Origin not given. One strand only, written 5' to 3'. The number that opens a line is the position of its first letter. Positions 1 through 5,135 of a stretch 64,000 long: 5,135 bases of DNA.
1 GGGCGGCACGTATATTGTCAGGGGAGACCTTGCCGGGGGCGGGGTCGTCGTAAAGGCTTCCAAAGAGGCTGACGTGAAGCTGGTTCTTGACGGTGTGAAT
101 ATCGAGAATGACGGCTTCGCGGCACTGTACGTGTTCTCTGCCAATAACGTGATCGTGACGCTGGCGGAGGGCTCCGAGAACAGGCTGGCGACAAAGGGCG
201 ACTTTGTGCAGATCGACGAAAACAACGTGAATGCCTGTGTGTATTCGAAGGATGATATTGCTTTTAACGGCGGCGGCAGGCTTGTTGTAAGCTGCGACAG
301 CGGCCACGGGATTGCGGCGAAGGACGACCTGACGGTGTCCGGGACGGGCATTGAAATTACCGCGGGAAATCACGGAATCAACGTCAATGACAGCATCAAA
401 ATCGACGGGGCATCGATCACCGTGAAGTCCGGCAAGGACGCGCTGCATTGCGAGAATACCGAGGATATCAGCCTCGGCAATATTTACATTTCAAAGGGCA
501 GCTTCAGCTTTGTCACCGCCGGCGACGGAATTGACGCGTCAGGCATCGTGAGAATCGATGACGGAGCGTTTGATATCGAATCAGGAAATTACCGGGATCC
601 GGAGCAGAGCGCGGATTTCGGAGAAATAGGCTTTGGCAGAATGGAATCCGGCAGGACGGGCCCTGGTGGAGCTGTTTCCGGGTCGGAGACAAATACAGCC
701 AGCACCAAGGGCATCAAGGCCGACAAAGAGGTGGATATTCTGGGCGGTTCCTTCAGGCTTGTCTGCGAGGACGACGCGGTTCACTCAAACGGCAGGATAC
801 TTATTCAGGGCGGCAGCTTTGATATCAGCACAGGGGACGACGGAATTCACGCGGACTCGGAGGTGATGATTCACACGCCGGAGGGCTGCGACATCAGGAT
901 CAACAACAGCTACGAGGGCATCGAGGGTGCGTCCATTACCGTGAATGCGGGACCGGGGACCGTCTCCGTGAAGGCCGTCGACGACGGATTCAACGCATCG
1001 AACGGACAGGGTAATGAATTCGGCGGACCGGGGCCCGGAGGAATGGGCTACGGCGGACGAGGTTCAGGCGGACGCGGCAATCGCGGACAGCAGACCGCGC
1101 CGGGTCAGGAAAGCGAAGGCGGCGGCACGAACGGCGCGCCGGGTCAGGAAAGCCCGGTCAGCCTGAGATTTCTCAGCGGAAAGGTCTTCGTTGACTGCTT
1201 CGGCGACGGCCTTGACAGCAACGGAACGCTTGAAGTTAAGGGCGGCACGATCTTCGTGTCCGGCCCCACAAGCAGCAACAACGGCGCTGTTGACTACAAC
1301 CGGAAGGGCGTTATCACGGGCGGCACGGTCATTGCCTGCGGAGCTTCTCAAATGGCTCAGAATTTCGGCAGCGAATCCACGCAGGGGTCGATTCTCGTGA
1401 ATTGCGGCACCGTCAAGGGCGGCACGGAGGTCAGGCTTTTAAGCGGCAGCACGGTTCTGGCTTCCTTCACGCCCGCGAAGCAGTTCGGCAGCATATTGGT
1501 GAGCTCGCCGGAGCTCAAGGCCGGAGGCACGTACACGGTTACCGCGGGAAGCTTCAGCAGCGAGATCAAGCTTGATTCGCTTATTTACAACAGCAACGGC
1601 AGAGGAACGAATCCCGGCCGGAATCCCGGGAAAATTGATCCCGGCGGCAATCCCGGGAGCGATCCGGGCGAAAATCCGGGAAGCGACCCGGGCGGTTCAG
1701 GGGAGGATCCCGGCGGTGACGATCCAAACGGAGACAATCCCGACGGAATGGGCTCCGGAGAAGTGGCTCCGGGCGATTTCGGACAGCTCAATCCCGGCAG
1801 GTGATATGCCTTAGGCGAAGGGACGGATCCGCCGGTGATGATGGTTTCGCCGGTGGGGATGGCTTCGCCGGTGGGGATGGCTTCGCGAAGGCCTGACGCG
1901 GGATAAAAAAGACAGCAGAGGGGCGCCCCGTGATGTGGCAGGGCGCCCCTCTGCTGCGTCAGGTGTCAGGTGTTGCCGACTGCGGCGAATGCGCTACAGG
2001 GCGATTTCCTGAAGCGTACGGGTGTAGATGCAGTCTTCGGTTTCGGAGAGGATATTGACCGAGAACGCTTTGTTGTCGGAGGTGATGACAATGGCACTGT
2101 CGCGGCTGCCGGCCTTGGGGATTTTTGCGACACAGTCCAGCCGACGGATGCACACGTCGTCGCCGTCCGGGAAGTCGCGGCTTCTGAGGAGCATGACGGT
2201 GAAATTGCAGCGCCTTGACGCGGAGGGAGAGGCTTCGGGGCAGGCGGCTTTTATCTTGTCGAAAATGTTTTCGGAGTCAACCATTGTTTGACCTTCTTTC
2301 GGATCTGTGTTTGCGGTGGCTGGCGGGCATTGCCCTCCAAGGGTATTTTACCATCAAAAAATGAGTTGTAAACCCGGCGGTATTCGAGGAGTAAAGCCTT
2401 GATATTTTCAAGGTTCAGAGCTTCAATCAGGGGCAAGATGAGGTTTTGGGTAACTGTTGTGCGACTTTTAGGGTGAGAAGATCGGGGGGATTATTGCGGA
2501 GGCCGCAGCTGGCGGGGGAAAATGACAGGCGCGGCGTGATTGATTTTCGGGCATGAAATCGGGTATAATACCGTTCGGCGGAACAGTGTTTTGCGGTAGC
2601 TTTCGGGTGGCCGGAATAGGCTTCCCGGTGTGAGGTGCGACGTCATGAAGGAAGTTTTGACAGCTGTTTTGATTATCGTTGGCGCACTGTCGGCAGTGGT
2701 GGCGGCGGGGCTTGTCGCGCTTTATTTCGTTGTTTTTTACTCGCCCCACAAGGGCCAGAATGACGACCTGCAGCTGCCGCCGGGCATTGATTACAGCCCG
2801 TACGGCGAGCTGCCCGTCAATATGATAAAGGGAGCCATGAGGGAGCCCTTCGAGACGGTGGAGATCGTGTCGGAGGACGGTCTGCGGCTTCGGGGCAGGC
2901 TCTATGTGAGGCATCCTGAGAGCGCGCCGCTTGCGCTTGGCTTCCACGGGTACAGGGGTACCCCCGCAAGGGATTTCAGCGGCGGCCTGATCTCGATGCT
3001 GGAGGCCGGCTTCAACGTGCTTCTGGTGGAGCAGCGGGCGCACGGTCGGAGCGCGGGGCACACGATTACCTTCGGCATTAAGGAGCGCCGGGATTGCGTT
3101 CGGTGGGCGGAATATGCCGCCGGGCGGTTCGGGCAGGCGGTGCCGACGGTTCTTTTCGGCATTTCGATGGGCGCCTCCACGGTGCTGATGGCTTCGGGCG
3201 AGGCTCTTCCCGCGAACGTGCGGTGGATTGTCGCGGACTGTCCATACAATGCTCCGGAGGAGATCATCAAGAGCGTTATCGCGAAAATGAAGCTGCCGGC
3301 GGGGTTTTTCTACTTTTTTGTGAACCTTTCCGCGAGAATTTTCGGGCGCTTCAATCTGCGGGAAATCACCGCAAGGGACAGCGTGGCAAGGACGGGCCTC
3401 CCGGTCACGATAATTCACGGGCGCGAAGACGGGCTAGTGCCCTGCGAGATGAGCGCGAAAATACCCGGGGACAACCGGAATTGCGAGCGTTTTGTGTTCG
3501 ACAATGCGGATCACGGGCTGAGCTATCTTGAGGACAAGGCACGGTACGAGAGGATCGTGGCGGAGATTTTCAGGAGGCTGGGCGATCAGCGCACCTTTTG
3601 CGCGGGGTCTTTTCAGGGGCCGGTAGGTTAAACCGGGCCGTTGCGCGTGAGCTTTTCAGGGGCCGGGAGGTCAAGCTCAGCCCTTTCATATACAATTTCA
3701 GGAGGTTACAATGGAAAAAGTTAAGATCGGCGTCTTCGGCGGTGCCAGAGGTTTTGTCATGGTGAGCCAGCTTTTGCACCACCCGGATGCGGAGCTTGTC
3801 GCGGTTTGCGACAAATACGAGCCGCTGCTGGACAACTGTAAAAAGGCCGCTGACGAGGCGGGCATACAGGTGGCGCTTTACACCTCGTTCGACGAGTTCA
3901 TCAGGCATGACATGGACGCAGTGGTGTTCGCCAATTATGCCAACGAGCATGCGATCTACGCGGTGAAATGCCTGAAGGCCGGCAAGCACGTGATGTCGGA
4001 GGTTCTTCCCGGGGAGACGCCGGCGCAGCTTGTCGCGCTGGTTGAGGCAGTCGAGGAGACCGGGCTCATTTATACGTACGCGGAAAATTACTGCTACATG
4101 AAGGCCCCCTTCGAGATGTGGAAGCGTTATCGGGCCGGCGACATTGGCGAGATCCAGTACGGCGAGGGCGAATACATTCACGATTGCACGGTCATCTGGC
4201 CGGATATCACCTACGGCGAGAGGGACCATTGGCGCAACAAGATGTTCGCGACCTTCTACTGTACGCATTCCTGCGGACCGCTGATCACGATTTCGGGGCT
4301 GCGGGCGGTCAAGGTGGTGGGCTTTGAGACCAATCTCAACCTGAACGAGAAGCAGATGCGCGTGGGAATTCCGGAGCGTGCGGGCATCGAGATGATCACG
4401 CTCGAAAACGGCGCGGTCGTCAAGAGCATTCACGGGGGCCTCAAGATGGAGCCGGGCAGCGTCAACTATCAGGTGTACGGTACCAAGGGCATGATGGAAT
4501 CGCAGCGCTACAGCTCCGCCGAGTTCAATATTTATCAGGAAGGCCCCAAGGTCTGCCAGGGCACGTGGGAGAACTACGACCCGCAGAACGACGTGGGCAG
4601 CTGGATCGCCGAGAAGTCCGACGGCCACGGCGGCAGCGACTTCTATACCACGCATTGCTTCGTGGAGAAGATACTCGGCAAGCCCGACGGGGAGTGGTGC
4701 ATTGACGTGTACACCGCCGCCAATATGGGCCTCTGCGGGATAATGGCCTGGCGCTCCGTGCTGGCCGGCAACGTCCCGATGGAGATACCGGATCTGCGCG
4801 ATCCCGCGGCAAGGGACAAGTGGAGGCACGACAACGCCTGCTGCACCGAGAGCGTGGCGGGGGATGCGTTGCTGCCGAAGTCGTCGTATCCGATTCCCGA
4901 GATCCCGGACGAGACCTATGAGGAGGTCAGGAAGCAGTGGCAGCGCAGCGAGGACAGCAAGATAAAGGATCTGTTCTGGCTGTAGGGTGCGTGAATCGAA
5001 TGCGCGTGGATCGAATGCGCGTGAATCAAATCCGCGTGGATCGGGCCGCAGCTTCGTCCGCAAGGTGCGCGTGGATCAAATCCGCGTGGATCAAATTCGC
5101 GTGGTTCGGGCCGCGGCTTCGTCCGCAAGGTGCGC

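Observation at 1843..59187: Locus-specific short tandem repeats fill almost every intergenic region of the host backbone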

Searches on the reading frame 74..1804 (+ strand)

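Call 5: search_protein_families(library=pfam, proteins=[window:74-1804:+])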
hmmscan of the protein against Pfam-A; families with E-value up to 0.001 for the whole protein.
window:74-1804:+ (576 aa): 1 family
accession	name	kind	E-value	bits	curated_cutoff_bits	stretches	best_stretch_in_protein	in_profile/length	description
PF14262.12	Cthe_2159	-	8.9e-68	228.8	25.8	2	2-257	35-262/262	Carbohydrate-binding domain-containing protein Cthe_2159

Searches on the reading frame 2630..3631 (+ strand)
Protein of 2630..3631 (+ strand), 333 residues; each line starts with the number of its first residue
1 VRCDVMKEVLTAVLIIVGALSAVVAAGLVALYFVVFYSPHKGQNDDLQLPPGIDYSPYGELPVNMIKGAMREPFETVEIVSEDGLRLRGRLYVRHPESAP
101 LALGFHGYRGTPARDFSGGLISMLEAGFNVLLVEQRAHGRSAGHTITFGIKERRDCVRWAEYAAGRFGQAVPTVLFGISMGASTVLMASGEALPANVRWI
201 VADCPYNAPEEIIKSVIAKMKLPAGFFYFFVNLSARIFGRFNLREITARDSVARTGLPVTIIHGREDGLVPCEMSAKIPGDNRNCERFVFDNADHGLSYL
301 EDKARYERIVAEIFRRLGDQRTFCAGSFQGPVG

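Call 5: search_protein_families(library=pfam, proteins=[window:2630-3631:+])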
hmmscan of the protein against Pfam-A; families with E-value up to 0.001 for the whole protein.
window:2630-3631:+ (333 aa): 3 families
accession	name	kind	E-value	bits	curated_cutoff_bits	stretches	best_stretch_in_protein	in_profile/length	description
PF00561.26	Abhydrolase_1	-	1e-09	38.9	25.8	1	117-231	17-128/245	alpha/beta hydrolase fold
PF12146.15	Hydrolase_4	-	3.7e-08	33.4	27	1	122-212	26-116/239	Serine aminopeptidase, S33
PF12697.13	Abhydrolase_6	-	9.7e-06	26.8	26.3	1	106-236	5-146/217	Alpha/beta hydrolase family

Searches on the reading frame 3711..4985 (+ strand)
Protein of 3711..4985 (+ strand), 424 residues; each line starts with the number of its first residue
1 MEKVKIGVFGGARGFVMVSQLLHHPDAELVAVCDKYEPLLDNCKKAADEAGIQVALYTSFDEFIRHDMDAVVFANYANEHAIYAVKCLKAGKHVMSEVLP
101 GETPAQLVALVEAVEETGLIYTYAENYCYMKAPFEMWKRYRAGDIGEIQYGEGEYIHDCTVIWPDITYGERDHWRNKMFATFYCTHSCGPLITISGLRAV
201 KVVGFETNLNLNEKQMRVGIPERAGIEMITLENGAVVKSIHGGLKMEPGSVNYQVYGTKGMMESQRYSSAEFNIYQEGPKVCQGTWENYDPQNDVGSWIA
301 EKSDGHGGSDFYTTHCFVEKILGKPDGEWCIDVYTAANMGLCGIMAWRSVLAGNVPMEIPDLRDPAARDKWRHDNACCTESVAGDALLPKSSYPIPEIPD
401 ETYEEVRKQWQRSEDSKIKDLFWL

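Call 5: search_protein_families(library=pfam, proteins=[window:3711-4985:+])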
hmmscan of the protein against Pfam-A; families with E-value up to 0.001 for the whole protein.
window:3711-4985:+ (424 aa): 2 families
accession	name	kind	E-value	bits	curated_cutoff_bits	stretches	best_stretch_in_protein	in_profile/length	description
PF01408.29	GFO_IDH_MocA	-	1e-09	39.5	24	1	6-123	3-118/120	Oxidoreductase family, NAD-binding Rossmann fold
PF21252.2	Glyco_hydro_109_C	-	3.8e-07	30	27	0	140-196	7-79/187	Glycosyl hydrolase 109, C-terminal domain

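Call 54: find_encoding_contigs(protein=window:3711-4985:+, flank=10000, max_places=10)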
Protein window:3711-4985:+ (424 aa): no gene with exactly this product is on record in the collection.
